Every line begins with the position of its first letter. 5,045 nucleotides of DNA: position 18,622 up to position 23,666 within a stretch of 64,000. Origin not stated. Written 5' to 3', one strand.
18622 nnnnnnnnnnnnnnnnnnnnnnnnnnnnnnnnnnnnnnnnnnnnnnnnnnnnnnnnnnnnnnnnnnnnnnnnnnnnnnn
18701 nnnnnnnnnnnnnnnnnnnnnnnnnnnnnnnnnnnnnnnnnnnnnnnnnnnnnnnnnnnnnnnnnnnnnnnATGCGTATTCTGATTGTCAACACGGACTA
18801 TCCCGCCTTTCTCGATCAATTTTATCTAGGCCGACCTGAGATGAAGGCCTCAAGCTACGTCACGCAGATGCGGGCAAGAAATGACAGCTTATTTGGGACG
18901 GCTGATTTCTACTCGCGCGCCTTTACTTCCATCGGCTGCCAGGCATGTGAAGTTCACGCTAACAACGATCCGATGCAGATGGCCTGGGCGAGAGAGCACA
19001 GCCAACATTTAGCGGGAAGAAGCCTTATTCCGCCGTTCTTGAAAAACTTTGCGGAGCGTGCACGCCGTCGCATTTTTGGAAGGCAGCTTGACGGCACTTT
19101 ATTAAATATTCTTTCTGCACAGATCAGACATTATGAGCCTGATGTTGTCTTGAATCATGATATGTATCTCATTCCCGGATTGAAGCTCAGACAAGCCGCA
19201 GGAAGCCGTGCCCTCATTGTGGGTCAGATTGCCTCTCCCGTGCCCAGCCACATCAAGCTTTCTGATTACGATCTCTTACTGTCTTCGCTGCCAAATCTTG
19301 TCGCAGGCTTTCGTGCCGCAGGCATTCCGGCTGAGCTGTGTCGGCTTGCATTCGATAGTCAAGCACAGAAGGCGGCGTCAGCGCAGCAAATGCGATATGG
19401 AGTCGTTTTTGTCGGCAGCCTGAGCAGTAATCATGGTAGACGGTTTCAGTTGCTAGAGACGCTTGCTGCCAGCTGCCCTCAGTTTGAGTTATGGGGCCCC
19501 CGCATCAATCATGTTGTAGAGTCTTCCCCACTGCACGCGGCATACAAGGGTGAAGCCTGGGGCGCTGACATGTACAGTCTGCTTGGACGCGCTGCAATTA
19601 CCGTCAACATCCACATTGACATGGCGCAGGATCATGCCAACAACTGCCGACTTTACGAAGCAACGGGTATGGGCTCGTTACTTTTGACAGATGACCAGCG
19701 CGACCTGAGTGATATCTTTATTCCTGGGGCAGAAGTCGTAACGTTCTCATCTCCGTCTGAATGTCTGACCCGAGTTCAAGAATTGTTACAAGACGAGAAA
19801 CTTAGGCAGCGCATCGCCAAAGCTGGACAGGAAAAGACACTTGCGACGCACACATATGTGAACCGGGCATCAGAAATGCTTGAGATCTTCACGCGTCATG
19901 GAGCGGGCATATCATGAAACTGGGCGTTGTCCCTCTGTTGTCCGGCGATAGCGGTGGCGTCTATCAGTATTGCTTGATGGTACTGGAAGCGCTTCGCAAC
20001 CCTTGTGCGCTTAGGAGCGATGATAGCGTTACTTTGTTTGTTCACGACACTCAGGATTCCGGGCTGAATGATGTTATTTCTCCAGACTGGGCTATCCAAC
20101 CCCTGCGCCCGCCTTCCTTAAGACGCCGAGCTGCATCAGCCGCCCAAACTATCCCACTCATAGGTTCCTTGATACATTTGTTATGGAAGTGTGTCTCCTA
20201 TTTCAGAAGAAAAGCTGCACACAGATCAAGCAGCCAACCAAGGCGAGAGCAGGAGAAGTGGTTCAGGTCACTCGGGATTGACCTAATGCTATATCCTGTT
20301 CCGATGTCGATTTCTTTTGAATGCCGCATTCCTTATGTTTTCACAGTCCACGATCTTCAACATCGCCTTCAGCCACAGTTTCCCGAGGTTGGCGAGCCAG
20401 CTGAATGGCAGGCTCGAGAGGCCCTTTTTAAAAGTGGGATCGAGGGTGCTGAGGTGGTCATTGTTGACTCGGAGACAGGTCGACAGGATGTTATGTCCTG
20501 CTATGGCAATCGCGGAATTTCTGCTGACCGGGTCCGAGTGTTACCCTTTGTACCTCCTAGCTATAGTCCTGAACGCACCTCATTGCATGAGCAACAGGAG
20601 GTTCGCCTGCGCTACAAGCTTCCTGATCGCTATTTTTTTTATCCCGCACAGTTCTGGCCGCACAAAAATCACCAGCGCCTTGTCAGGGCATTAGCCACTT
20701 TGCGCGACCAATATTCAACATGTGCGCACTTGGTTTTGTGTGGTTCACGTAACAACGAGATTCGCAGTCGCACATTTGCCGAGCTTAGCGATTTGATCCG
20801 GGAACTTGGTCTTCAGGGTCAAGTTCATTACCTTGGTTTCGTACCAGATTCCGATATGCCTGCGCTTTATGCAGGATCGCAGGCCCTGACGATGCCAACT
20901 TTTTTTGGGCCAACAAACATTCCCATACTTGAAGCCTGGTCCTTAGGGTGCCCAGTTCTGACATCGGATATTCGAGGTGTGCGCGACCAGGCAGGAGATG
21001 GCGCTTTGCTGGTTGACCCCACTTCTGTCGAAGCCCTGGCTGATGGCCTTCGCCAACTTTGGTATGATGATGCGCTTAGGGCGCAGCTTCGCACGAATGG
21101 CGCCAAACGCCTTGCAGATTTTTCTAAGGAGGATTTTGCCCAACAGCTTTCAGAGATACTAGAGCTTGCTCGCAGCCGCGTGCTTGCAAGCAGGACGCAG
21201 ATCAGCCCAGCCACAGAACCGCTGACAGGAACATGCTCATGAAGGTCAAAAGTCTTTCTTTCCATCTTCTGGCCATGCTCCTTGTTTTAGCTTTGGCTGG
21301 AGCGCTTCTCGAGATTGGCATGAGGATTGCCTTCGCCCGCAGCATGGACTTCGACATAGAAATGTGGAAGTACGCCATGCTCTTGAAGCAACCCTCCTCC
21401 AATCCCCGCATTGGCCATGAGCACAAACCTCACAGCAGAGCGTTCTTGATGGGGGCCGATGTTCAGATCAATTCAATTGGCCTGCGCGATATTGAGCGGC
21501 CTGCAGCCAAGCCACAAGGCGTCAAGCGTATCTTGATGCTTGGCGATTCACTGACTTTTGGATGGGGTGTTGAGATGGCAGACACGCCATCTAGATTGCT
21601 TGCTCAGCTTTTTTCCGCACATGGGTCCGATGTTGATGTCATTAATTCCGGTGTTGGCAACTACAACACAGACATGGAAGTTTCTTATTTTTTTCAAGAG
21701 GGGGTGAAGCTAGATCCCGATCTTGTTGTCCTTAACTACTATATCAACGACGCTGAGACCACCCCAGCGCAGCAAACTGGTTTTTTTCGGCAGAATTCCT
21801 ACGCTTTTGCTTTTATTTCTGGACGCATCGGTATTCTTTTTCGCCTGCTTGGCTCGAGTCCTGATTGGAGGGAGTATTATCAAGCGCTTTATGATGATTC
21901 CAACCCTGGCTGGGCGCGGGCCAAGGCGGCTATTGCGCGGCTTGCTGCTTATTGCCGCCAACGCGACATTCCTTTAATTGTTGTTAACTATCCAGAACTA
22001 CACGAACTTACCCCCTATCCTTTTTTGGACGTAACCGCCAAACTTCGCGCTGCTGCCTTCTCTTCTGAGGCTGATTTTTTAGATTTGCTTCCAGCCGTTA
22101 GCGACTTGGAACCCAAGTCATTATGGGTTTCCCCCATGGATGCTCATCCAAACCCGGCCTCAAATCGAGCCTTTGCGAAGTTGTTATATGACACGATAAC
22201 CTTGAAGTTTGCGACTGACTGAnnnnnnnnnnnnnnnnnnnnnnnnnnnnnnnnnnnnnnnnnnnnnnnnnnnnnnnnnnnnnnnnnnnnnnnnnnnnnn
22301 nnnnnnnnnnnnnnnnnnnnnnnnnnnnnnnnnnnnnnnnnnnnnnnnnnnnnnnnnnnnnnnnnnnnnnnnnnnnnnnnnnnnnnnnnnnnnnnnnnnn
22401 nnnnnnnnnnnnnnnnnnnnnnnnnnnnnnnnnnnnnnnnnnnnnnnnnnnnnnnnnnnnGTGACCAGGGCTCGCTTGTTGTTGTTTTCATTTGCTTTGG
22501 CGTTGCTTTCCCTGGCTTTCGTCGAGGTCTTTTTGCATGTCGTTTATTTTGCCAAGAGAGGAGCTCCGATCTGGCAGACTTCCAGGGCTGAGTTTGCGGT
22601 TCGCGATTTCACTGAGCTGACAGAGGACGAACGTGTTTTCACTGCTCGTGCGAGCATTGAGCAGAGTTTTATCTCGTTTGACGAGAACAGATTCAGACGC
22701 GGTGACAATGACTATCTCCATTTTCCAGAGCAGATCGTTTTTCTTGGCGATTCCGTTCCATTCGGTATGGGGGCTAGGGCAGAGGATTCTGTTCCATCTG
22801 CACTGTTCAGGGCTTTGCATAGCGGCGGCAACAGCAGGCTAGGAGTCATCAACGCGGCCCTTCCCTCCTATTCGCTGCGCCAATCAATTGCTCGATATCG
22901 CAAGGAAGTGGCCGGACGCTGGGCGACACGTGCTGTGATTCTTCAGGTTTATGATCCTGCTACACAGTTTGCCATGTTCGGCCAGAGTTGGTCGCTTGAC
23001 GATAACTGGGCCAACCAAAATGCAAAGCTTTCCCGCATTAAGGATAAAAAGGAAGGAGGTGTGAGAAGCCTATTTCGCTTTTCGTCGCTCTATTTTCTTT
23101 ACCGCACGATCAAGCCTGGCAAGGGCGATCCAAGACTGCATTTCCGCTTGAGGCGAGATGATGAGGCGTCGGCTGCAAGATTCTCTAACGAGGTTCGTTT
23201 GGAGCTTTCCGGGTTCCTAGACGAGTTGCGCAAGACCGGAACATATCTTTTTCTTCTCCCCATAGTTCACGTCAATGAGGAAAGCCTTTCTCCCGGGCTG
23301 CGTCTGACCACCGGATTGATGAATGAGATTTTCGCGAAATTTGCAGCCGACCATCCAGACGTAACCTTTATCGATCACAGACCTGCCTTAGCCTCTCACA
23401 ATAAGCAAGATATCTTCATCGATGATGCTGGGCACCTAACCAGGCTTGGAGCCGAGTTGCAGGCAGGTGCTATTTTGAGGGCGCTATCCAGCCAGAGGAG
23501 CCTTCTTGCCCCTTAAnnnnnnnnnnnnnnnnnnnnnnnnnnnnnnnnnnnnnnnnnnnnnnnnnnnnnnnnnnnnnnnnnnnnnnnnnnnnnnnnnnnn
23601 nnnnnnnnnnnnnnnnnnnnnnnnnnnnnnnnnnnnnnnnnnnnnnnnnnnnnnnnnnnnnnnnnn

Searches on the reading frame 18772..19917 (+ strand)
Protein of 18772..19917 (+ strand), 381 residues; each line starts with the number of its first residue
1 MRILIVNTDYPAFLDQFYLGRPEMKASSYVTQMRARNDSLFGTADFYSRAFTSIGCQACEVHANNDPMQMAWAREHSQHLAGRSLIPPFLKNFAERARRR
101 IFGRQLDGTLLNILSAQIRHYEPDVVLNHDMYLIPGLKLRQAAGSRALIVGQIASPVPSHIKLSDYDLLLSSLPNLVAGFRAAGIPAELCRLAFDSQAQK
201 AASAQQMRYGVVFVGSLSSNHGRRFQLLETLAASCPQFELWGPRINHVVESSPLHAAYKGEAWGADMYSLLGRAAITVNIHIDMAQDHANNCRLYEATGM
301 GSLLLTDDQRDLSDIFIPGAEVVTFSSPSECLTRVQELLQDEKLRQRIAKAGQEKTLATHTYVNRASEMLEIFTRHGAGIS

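Call 17: search_protein_families(library=pfam, proteins=[window:18772-19917:+], max_evalue=0.00001)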
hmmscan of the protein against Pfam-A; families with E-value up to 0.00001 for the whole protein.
window:18772-19917:+ (381 aa): 1 family
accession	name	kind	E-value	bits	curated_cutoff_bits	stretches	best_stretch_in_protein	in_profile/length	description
PF13524.12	Glyco_trans_1_2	-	1.5e-30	106.5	25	1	226-371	4-144/144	Glycosyl transferase-like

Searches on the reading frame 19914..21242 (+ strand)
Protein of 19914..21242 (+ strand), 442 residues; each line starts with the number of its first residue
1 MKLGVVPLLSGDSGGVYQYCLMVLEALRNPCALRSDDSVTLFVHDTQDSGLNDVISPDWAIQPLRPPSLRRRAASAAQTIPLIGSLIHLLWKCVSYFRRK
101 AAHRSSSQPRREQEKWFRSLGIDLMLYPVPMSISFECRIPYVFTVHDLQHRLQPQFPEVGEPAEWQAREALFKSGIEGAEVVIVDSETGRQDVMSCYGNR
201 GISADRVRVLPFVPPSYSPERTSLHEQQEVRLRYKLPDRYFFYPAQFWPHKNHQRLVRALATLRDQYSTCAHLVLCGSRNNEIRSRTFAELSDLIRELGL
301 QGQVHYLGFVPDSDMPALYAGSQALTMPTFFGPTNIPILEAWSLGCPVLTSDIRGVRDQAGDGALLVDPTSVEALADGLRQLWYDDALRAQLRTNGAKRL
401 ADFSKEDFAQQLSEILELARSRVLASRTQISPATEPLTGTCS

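Call 17: search_protein_families(library=pfam, proteins=[window:19914-21242:+], max_evalue=0.00001)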
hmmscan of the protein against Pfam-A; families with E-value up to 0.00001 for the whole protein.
window:19914-21242:+ (442 aa): 4 families
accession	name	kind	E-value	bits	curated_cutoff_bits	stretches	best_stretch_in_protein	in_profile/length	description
PF00534.26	Glycos_transf_1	-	1.4e-28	100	26.4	1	236-399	13-172/172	Glycosyl transferases group 1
PF13692.12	Glyco_trans_1_4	-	2.2e-22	80.3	27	1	241-383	4-140/142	Glycosyl transferases group 1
PF13439.12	Glyco_transf_4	-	4.2e-06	27.3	28.5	0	110-211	61-163/170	Glycosyltransferase Family 4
PF13524.12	Glyco_trans_1_2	-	5.1e-06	26.9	25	0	272-411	16-141/144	Glycosyl transferase-like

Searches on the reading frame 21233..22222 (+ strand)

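Call 17: search_protein_families(library=pfam, proteins=[window:21233-22222:+], max_evalue=0.00001)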
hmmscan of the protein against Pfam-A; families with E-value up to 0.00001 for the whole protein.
window:21233-22222:+ (329 aa): 1 family
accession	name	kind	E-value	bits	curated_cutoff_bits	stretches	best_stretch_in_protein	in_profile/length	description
PF13472.12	Lipase_GDSL_2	-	1.3e-12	49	32.9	1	103-312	2-177/178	GDSL-like Lipase/Acylhydrolase family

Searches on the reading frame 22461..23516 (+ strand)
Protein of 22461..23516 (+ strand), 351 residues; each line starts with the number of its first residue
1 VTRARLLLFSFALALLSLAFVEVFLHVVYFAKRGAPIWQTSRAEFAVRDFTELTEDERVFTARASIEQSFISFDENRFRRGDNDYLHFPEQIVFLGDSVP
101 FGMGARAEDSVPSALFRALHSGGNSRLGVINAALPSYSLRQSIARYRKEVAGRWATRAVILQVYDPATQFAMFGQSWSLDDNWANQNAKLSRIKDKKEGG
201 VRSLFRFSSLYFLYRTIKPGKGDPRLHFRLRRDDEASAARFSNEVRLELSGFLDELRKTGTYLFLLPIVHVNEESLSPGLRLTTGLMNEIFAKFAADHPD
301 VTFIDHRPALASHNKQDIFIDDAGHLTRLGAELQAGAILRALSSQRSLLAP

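Call 18: search_protein_families(library=pfam, proteins=[window:22461-23516:+], max_evalue=0.00001)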
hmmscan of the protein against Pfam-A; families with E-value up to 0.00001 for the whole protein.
window:22461-23516:+ (351 aa): 0 families

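Call 64: search_protein_families(library=pfam, proteins=[window:22461-23516:+], max_evalue=0.01)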
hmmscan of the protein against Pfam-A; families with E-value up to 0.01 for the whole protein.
window:22461-23516:+ (351 aa): 2 families
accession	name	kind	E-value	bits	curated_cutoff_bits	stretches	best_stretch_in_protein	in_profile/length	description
PF13472.12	Lipase_GDSL_2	-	2.2e-05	25.5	32.9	0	240-332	87-177/178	GDSL-like Lipase/Acylhydrolase family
PF16822.11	ALGX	-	0.0054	16.9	26.5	0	242-345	25-133/268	SGNH hydrolase-like domain, acetyltransferase AlgX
